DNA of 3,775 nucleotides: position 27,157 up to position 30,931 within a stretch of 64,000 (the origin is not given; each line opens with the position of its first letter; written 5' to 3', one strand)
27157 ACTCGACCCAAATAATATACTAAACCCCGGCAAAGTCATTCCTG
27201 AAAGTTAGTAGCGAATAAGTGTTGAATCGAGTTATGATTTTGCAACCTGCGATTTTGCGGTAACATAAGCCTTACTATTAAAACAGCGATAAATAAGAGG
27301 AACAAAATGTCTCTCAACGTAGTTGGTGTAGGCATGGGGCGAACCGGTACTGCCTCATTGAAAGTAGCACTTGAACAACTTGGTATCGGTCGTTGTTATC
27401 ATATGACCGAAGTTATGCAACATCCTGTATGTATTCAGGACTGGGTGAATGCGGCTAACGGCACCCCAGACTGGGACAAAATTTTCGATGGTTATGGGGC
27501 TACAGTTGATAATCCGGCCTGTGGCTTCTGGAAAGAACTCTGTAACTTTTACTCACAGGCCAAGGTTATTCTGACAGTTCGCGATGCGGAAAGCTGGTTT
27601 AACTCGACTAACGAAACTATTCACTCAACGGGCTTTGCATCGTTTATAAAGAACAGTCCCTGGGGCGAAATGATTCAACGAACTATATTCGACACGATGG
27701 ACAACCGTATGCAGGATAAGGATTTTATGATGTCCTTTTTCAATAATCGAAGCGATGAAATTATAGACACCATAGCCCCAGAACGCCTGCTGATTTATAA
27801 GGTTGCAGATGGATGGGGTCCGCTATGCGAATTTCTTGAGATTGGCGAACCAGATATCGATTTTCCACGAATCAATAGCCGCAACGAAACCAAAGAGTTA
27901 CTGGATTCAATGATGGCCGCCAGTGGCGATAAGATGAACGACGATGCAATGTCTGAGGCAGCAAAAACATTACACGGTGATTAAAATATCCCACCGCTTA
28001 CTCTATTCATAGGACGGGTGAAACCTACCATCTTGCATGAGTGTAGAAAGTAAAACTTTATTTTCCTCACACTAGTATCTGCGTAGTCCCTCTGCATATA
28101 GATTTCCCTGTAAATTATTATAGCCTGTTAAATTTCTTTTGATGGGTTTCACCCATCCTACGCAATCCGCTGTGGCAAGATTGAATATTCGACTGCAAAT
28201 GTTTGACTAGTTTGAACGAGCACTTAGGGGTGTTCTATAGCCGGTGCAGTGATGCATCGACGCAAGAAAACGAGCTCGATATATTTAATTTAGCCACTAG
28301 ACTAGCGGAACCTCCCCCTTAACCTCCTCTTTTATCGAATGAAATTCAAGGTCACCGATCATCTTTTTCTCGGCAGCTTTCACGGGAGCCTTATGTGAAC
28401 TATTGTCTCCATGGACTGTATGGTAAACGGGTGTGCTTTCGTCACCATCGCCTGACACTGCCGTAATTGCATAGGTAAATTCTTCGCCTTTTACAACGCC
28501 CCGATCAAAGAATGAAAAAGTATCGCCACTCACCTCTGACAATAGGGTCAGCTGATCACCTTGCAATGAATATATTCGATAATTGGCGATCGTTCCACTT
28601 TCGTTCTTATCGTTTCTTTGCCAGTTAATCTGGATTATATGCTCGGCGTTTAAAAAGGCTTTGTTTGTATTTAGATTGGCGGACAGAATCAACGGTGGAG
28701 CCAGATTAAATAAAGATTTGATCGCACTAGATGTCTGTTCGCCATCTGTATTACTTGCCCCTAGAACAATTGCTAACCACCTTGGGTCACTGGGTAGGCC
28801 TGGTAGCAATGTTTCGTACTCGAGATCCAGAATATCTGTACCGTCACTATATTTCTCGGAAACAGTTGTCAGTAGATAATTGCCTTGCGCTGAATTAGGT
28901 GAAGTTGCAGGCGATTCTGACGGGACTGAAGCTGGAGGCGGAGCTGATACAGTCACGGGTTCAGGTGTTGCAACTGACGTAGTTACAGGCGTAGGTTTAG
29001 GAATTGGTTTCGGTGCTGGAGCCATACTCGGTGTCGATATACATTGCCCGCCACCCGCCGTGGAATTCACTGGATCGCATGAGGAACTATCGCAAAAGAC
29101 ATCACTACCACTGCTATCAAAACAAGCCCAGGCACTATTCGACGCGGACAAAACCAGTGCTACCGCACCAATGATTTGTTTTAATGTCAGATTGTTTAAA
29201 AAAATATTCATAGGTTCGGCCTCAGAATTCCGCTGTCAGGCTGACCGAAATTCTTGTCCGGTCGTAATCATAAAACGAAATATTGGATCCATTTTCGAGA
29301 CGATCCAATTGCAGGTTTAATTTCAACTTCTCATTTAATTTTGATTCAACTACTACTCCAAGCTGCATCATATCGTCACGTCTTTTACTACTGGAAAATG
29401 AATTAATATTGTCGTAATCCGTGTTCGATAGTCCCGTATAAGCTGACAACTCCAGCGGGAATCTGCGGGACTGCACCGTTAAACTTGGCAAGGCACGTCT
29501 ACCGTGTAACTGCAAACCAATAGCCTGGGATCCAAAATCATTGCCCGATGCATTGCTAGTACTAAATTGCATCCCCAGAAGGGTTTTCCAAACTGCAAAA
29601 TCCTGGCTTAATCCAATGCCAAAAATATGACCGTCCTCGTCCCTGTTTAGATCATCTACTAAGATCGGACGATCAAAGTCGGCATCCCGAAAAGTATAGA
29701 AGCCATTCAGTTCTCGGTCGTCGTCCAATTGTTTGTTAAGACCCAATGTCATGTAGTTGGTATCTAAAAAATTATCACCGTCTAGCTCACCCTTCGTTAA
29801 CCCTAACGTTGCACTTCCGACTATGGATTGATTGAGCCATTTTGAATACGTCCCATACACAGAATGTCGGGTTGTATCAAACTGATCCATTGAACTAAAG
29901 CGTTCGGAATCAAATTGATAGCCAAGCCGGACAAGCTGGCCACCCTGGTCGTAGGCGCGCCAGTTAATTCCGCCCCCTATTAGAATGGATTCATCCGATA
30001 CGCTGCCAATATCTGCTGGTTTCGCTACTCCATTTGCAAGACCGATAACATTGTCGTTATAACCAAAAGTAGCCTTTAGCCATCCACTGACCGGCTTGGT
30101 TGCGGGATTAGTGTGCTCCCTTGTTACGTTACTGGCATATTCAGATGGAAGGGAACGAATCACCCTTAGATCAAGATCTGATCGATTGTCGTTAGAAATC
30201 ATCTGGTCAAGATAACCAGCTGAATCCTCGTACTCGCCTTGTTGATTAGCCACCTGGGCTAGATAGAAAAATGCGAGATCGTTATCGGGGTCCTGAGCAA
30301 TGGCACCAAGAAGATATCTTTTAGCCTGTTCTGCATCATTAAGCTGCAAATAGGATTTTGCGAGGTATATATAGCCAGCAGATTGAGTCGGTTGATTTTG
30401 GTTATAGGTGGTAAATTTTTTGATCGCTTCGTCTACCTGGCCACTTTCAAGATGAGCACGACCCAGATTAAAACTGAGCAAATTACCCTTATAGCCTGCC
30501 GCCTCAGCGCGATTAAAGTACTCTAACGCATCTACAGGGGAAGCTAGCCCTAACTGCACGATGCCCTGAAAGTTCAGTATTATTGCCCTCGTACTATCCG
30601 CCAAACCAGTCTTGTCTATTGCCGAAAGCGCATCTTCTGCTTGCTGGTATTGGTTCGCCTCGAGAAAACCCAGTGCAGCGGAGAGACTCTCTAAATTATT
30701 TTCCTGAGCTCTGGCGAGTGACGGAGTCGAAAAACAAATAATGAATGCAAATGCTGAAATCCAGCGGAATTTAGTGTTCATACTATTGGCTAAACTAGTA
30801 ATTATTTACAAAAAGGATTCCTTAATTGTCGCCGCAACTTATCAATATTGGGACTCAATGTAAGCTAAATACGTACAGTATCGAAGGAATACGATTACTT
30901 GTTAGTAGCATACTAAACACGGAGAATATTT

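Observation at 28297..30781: Two-gene cassette with Slam / type XI secretion-like architecture: a TPR + beta-barrel outer-membrane protein followed by a Cys/Pro-rich FN3-like cargo candidate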

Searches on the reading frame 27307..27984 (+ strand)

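Call 75: search_protein_families(library=pfam, proteins=[window:27307-27984:+], max_evalue=0.001)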
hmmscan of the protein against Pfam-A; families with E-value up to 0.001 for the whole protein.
window:27307-27984:+ (225 aa): 1 family
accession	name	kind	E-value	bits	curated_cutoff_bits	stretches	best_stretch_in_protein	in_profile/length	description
PF17784.7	Sulfotransfer_4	-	2e-56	191.7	22.8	1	5-194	2-214/215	Sulfotransferase domain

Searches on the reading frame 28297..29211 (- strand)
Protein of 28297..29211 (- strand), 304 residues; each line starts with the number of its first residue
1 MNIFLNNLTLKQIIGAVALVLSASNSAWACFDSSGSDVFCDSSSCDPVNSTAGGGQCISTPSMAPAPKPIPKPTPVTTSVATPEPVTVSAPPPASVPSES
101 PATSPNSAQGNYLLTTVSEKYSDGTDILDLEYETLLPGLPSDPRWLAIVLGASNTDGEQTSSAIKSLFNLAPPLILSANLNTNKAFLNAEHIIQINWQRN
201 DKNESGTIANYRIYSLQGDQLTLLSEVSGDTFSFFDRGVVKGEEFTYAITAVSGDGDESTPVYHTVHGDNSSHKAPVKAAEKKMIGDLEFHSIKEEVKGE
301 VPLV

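Call 3: search_protein_families(library=pfam, proteins=[window:28297-29211:-], max_evalue=1)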
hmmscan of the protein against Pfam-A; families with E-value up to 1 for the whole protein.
window:28297-29211:- (304 aa): 0 families

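Call 4: search_protein_families(library=ncbifam, proteins=[window:28297-29211:-], max_evalue=1)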
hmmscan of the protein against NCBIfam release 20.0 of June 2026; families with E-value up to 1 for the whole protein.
window:28297-29211:- (304 aa): 2 families
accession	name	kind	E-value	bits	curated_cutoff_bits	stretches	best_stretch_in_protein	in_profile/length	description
NF037973.1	metallo_SslE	exception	0.056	10.8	3000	1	18-99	13-90/1519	lipoprotein metalloprotease SslE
TIGR03000.1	plancto_dom_1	domain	0.15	12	43.1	1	226-259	23-57/75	TIGR03000 domain-containing protein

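Call 6: find_homologous_proteins(query=window:28297-29211:-)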
Query window:28297-29211:- (304 aa): 1 proteins with E <= 0.001 among 3306 candidates.
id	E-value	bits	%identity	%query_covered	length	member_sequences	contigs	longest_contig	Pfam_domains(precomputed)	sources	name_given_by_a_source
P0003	1.1e-197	673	100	100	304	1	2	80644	-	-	-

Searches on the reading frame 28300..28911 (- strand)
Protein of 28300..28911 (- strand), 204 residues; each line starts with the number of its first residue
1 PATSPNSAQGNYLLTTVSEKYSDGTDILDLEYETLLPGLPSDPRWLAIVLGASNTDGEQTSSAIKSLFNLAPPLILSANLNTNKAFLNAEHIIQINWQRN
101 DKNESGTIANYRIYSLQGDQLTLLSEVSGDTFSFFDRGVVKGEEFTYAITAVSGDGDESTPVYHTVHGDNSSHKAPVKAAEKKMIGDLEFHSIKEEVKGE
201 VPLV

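Call 52: search_solved_structures(query=window:28300-28911:-, max_evalue=10, show_alignments=2)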
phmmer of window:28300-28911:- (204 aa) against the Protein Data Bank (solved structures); distinct sequences matched with E-value up to 10: 2.
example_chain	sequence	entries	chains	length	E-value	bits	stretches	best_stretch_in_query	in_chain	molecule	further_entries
3wih_A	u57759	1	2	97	0.28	14.4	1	93-157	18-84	Roundabout homolog 1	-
1x5h_A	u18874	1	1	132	0.67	13.1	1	83-157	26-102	Neogenin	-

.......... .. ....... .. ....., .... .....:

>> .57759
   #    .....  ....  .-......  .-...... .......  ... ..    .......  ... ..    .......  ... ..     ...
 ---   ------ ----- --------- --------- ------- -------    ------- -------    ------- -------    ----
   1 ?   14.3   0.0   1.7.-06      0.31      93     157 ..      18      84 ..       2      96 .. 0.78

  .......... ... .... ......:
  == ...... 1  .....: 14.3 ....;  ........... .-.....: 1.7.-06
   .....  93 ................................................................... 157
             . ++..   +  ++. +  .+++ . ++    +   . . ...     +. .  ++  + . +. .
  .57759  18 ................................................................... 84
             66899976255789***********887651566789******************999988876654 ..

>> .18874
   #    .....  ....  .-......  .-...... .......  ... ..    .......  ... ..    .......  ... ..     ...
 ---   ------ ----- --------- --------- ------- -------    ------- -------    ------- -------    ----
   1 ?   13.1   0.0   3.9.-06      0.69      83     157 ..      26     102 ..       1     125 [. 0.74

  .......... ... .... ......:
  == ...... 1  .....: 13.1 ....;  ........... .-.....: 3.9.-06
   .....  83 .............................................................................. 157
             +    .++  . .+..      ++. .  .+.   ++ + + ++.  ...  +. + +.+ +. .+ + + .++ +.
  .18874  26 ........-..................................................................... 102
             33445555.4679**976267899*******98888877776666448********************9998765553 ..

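Call 53: search_protein_families(library=pfam, proteins=[window:28300-28911:-], max_evalue=10)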
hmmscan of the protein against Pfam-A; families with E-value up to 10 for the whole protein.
window:28300-28911:- (204 aa): 1 family
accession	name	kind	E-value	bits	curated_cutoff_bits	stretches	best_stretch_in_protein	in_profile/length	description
PF00041.27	fn3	-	0.00077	20.1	25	1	93-163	16-82/84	Fibronectin type III domain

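Call 69: search_protein_families(library=pfam, proteins=[window:28300-28809:-], max_evalue=1)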
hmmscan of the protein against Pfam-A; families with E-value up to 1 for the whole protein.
window:28300-28809:- (170 aa): 0 families

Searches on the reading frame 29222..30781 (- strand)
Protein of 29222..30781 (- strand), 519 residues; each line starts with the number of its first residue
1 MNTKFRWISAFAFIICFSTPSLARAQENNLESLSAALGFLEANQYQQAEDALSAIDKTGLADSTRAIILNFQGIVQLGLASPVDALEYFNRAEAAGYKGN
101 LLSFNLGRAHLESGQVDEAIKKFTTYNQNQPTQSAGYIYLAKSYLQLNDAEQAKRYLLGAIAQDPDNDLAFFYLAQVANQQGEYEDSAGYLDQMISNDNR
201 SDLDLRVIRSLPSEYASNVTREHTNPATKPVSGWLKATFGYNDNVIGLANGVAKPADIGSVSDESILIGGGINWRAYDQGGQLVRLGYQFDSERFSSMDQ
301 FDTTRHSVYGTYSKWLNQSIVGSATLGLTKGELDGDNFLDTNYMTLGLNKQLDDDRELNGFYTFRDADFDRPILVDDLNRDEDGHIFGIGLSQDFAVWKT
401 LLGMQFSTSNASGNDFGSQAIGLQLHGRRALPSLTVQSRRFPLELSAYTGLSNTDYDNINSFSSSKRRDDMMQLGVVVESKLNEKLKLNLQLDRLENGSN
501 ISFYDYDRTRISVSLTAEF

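Call 3: search_protein_families(library=pfam, proteins=[window:29222-30781:-], max_evalue=1)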
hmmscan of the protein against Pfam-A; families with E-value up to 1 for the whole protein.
window:29222-30781:- (519 aa): 24 families
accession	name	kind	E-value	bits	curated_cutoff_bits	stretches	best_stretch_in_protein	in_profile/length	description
PF13432.12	TPR_16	-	8.7e-16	58.5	32.7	2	140-198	3-61/65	Tetratricopeptide repeat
PF14559.12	TPR_19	-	1.2e-09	38.7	25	3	111-166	2-57/68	Tetratricopeptide repeat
PF07719.23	TPR_2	-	3.9e-09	36.4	27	2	136-167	3-34/34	Tetratricopeptide repeat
PF13428.12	TPR_14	-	3.1e-08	33.9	23.5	1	136-177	3-44/44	Tetratricopeptide repeat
PF13174.12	TPR_6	-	4e-07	30.7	26.3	1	139-166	5-32/33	Tetratricopeptide repeat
PF13431.12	TPR_17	-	4.5e-07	30.1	24.4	1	158-186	3-31/34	Tetratricopeptide repeat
PF23914.1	TPR_CcmH_CycH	-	1.4e-05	25.4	42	1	106-196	56-149/158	Cytochrome c-type biogenesis protein H TPR domain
PF12895.13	ANAPC3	-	0.00013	22.6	27.2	1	104-157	27-79/82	Anaphase-promoting complex, cyclosome, subunit 3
PF00515.34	TPR_1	-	0.00016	21.8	27.8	0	104-121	5-22/34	Tetratricopeptide repeat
PF25062.1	ARM_TT21_N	-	0.00046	20.4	40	2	98-203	25-135/222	Tetratricopeptide repeat protein 21 N-terminal ARM repeat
PF13371.12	TPR_9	-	0.00065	20.1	35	0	143-210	4-70/73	Tetratricopeptide repeat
PF13181.12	TPR_8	-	0.00079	19.9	25.7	1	140-167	7-34/34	Tetratricopeptide repeat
PF11059.14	DUF2860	-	0.00083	19.1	22.9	1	349-515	129-291/294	Protein of unknown function (DUF2860)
PF13176.12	TPR_7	-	0.00084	19.7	27.9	1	104-124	3-23/36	Tetratricopeptide repeat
PF09976.15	TPR_21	-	0.0011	19.2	25.5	1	113-194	55-139/193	Tetratricopeptide repeat-like domain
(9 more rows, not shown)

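Call 4: search_protein_families(library=ncbifam, proteins=[window:29222-30781:-], max_evalue=1)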
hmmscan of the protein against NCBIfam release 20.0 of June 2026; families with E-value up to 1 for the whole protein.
window:29222-30781:- (519 aa): 27 families (the best 25 are shown)
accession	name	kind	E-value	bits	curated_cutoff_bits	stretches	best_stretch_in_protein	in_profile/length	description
TIGR02917.1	PEP_TPR_lipo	equivalog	1.4e-13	49.7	312.2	1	39-213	373-541/899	XrtA/PEP-CTERM system TPR-repeat protein PrsT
NF040959.1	MamA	equivalog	3e-08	33.4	200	1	81-192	52-163/204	magnetosome protein MamA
TIGR02552.1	LcrH_SycD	equivalog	5.1e-08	32.7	104.8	2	104-167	56-119/136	SycD/LcrH family type III secretion system chaperone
NF053607.1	CHU_0125_OmpA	equivalog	2.3e-06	26.4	620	1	104-202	23-121/639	CHU_0125 family OmpA-like outer membrane integrity protein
TIGR02521.1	type_IV_pilW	equivalog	3.3e-06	26.8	154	1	32-196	34-197/234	type IV pilus biogenesis/stability protein PilW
NF052400.1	M48_BAM_BepA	equivalog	3.4e-06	26.1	570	1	27-166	305-441/483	beta-barrel assembly-enhancing protease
NF033920.0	C39_PA2778_fam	equivalog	1.5e-05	24.6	150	1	111-192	167-248/255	PA2778 family cysteine peptidase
NF052415.1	T3SS_chap_SctY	equivalog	1.8e-05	25.2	70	1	106-195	12-104/106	type III secretion apparatus assembly chaperone SctY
TIGR03014.2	EpsL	equivalog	4.8e-05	22.5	275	1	445-519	310-385/385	XrtB/PEP-CTERM-associated polysaccharide biosynthesis outer membrane protein EpsL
TIGR03016.1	pepcterm_hypo_1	hypoth_equivalog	9.8e-05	21.5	90.85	1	456-519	413-477/477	TIGR03016 family PEP-CTERM system-associated outer membrane protein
NF052312.1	T9SS_PorW_SprE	equivalog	0.00021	20.1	250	1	106-206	110-217/716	type IX secretion system periplasmic lipoprotein PorW/SprE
NF047507.1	TPR_BatC_Lepto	exception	0.0003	20.3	175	1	86-170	44-132/214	TPR repeat-containing protein BatC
TIGR02795.1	tol_pal_ybgF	equivalog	0.00037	21.1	90.1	1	108-166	10-71/119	tol-pal system protein YbgF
NF047371.1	FlcA_CTERM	equivalog_domain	0.00091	17.8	300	1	84-160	457-533/646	periplasmic flagellar collar protein FlcA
NF008757.0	PRK11788.1-5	equivalog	0.0018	17.5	363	1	91-211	205-325/388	lipopolysaccharide assembly protein LapB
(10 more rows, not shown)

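Call 5: find_homologous_proteins(query=window:29222-30781:-)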
Query window:29222-30781:- (519 aa): 2 proteins with E <= 0.001 among 8000 candidates.
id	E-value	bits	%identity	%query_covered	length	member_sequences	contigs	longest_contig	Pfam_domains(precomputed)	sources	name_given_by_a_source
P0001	0.0e+0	1153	100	100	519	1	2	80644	PF14559.13,PF13431.13,PF23914.2,PF21033.5,PF13432.13,PF13428.13,PF07719.24,PF13174.13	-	-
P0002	2.3e-4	38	23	18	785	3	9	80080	PF03704.24,PF25060.1,PF13414.13,PF16918.12,PF12569.15,PF09613.17,PF13374.13,PF07721.21,PF24575.2,PF00515.35,PF13424.13,PF13429.13,PF14561.13,PF07719.24,PF13174.13,PF25063.1,PF13431.13,PF23914.2,PF25062.2,PF20225.5,PF25058.2,PF13176.13,PF13428.13,PF25064.2,PF14559.13,PF13371.13,PF26725.1,PF17874.8,PF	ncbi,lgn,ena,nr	ncbi:MAG TPA: tetratricopeptide repeat protein [Bryobacteraceae bacterium]|nr:tetratricopeptide repe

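Call 18: search_protein_families(library=pfam, alignment_id=A2, max_evalue=0.01)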
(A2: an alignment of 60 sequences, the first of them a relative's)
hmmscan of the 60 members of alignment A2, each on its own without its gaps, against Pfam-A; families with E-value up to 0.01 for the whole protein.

A. member 1, P0001 (519 aa): 18 families
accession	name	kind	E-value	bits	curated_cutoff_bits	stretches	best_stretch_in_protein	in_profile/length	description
PF13432.12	TPR_16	-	8.7e-16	58.5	32.7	2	140-198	3-61/65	Tetratricopeptide repeat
PF14559.12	TPR_19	-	1.2e-09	38.7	25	2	111-166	2-57/68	Tetratricopeptide repeat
PF07719.23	TPR_2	-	3.9e-09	36.4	27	0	136-167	3-34/34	Tetratricopeptide repeat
PF13428.12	TPR_14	-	3.1e-08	33.9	23.5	1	136-177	3-44/44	Tetratricopeptide repeat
PF13174.12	TPR_6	-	4e-07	30.7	26.3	0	139-166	5-32/33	Tetratricopeptide repeat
PF13431.12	TPR_17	-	4.5e-07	30.1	24.4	1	158-186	3-31/34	Tetratricopeptide repeat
PF23914.1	TPR_CcmH_CycH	-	1.4e-05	25.4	42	1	106-196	56-149/158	Cytochrome c-type biogenesis protein H TPR domain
PF12895.13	ANAPC3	-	0.00013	22.6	27.2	0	104-157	27-79/82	Anaphase-promoting complex, cyclosome, subunit 3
PF00515.34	TPR_1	-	0.00016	21.8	27.8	0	104-121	5-22/34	Tetratricopeptide repeat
PF25062.1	ARM_TT21_N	-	0.00046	20.4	40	1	98-203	25-135/222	Tetratricopeptide repeat protein 21 N-terminal ARM repeat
PF13371.12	TPR_9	-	0.00065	20.1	35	0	143-210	4-70/73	Tetratricopeptide repeat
PF13181.12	TPR_8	-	0.00079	19.9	25.7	0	140-167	7-34/34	Tetratricopeptide repeat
PF11059.14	DUF2860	-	0.00083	19.1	22.9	1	349-515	129-291/294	Protein of unknown function (DUF2860)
PF13176.12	TPR_7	-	0.00084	19.7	27.9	0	104-124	3-23/36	Tetratricopeptide repeat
PF09976.15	TPR_21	-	0.0011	19.2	25.5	1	113-194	55-139/193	Tetratricopeptide repeat-like domain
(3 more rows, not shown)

B. families by the number of members that match (of 60 scanned): 47 families (the first 25 are shown)
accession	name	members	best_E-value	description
PF07719.23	TPR_2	58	4.7e-21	Tetratricopeptide repeat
PF14559.12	TPR_19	58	1.9e-16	Tetratricopeptide repeat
PF13432.12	TPR_16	57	2.5e-20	Tetratricopeptide repeat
PF13428.12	TPR_14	54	1.1e-13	Tetratricopeptide repeat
PF13424.12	TPR_12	47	3.1e-09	Tetratricopeptide repeat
PF00515.34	TPR_1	44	1.6e-18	Tetratricopeptide repeat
PF13181.12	TPR_8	44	1.4e-14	Tetratricopeptide repeat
PF13174.12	TPR_6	44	3.5e-12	Tetratricopeptide repeat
PF12895.13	ANAPC3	37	5.5e-13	Anaphase-promoting complex, cyclosome, subunit 3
PF13371.12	TPR_9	31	2.2e-09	Tetratricopeptide repeat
PF13431.12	TPR_17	28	7.6e-10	Tetratricopeptide repeat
PF04575.19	SlipAM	27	1.5e-07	Surface lipoprotein assembly modifier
PF13414.12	TPR_11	26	9.1e-12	TPR repeat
PF11059.14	DUF2860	22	2.8e-07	Protein of unknown function (DUF2860)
PF13176.12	TPR_7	22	5.6e-07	Tetratricopeptide repeat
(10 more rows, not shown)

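Call 19: search_solved_structures(query=A2, max_evalue=1)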
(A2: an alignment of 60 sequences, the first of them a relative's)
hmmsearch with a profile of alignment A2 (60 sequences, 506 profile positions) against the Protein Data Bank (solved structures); distinct sequences matched with E-value up to 1: 461 (the best 60 are shown).
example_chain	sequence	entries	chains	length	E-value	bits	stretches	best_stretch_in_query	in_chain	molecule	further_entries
9qhb_A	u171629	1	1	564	3.1e-101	343.1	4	31-167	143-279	Engineered tetratricopeptide repeat protein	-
8bu0_A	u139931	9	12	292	4.2e-55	190.9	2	30-181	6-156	Consensus tetratricopeptide repeat protein | Crystal structure of an 8-repeat consensus TPR superhelix with Zinc. | Monomer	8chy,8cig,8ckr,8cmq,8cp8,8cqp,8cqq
9qhc_A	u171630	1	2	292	1.5e-51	179.2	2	30-167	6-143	Engineered tetratricopeptide repeat protein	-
7qdr_B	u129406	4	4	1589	1.4e-34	123.2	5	13-143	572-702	Tetratricopeptide repeat protein 37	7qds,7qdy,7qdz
9g8o_B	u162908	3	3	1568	2.3e-34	122.5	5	13-143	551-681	Superkiller complex protein 3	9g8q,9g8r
7yeh_B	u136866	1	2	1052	5.6e-29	104.7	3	43-197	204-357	UDP-N-acetylglucosamine--peptide N-acetylglucosaminyltransferase 110 kDa subunit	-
7ntf_A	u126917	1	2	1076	1.1e-28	103.7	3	43-200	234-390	Isoform 1 of UDP-N-acetylglucosamine--peptide N-acetylglucosaminyltransferase 110 kDa subu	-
7yea_A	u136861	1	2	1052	2.3e-28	102.7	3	43-199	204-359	UDP-N-acetylglucosamine--peptide N-acetylglucosaminyltransferase 110 kDa subunit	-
6xt9_D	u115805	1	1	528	6.3e-28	101.2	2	32-193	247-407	Bardet-Biedl syndrome 4 protein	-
8ch0_A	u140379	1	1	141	6.6e-28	101.1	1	30-164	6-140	Consensus tetratricopeptide repeat protein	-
2fo7_A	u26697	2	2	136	1.2e-27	100.3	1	32-164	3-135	SYNTHETIC CONSENSUS TPR PROTEIN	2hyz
4rg6_A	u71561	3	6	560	1e-26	97.2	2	32-166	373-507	Cell division cycle protein 27 homolog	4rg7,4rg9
6vbu_4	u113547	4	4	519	1.1e-26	97.1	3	32-193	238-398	Bardet-Biedl syndrome 4 protein homolog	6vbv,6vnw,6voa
5g04_F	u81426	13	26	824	7.4e-26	94.4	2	32-166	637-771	CELL DIVISION CYCLE PROTEIN 27 HOMOLOG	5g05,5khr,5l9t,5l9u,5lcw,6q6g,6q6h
5khu_F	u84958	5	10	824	7.4e-26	94.4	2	32-166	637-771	Cell division cycle protein 27 homolog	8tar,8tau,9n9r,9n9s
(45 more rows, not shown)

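Call 34: predict_structure(alignment_id=A2)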
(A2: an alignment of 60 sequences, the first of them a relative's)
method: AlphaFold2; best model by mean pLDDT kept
length: 519 residues; sequences in the alignment: 60
mean_pLDDT: 90.4   pTM: 0.65
mean pLDDT of the five models: 90.4, 89.5, 88.5, 88.5, 88.3
residues with pLDDT >= 90: 400; 70-90: 68; 50-70: 30; < 50: 21
segments of 3 or more residues with pLDDT < 50: 1-20
pLDDT, mean of each block of 10 residues (from residue 1): 38 45 68 90 94 92 94 97 98 95 97 98 97 96 98 98 94 97 94 84 82 73 62 98 77 65 96 91 96 94 96 96 98 94 98 97 97 83 98 96 98 95 98 92 97 97 94 98 96 96 92 98
secondary structure, 60 per line:
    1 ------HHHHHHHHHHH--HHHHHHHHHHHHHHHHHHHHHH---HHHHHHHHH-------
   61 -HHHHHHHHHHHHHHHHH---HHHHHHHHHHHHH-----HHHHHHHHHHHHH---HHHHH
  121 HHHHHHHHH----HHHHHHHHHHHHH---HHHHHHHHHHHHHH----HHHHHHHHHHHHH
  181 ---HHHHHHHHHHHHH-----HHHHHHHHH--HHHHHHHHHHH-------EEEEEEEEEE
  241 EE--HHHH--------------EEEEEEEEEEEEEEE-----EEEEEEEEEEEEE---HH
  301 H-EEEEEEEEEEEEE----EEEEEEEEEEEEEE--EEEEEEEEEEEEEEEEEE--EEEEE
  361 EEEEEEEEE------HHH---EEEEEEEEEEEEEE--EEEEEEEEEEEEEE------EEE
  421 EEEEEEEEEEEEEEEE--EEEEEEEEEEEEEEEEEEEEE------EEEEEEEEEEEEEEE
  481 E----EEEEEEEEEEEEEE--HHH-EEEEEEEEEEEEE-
elements in order: H7-17 H20-41 H45-53 H62-78 H82-94 H100-112 H116-129 H134-146 H150-163 H168-180 H184-196 H202-210 H213-223 E231-242 H245-248 E263-277 E283-295 E303-315 E320-333 E336-353 E356-369 E382-395 E398-411 E418-436 E439-459 E466-481 E486-499 E506-518

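Call 39: fold_search(model_id=the predicted structure, library=pdb)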
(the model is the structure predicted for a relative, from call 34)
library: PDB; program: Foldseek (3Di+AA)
matches with E <= 10: 1623; with E <= 0.001: 795
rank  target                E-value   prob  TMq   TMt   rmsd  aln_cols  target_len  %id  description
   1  9b8a                  6.7e-14  1.00  0.32  0.31  17.9       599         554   10  Cryo-EM structure of E. coli cellulose synthase subunit C (released 2025-02-19)
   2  9b8h_A                5.4e-12  1.00  0.33  0.29  18.9       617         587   10  Cryo-EM structure of E. coli cellulose synthase subunit C with cellotetraose (released 2025-02-19)
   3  4v3g_A                3.8e-11  1.00  0.38  0.55   9.3       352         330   10  Crystal structure of CymA from Klebsiella oxytoca (released 2015-06-03)
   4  4v3h_A                1.3e-10  1.00  0.37  0.56   6.6       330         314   10  Crystal structure of CymA from Klebsiella oxytoca (released 2015-06-03)
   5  4v3g_B                1.5e-10  1.00  0.37  0.54   7.7       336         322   10  Crystal structure of CymA from Klebsiella oxytoca (released 2015-06-03)
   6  4d5b_A                2.0e-10  1.00  0.36  0.54   6.4       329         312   10  Crystal structure of CymA from Klebsiella oxytoca (released 2015-06-03)
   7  4d5d_A                3.1e-10  1.00  0.36  0.54   6.5       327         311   10  Crystal structure of CymA from Klebsiella oxytoca (released 2015-06-03)
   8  4v3h_B                6.1e-10  1.00  0.36  0.54   6.7       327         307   10  Crystal structure of CymA from Klebsiella oxytoca (released 2015-06-03)
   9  9qhb                  1.3e-09  1.00  0.29  0.51   5.6       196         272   18  Crystal structure of 16-repeat CTPR protein with eliminated coordination sites (released 2025-10-22)
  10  8wv0_A                1.9e-09  1.00  0.33  0.50   9.4       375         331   11  Outer membrane porin of Burkholderia pseudomallei (BpsOmp38) (released 2024-10-30)
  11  4d51                  2.1e-09  1.00  0.36  0.54   7.0       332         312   10  Crystal structure of CymA from Klebsiella oxytoca (released 2015-06-03)
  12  4d5b_B                3.6e-09  1.00  0.35  0.52   6.5       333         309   10  Crystal structure of CymA from Klebsiella oxytoca (released 2015-06-03)
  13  8wv0_B                4.5e-09  1.00  0.32  0.48   9.7       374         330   11  Outer membrane porin of Burkholderia pseudomallei (BpsOmp38) (released 2024-10-30)
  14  8chy                  5.1e-09  1.00  0.28  0.51   3.5       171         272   21  Crystal structure of an 8-repeat consensus TPR superhelix with Zinc. (released 2024-02-21)
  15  2x9k                  6.3e-09  1.00  0.38  0.66   6.1       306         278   12  Structure of a E.coli porin (released 2011-01-26)
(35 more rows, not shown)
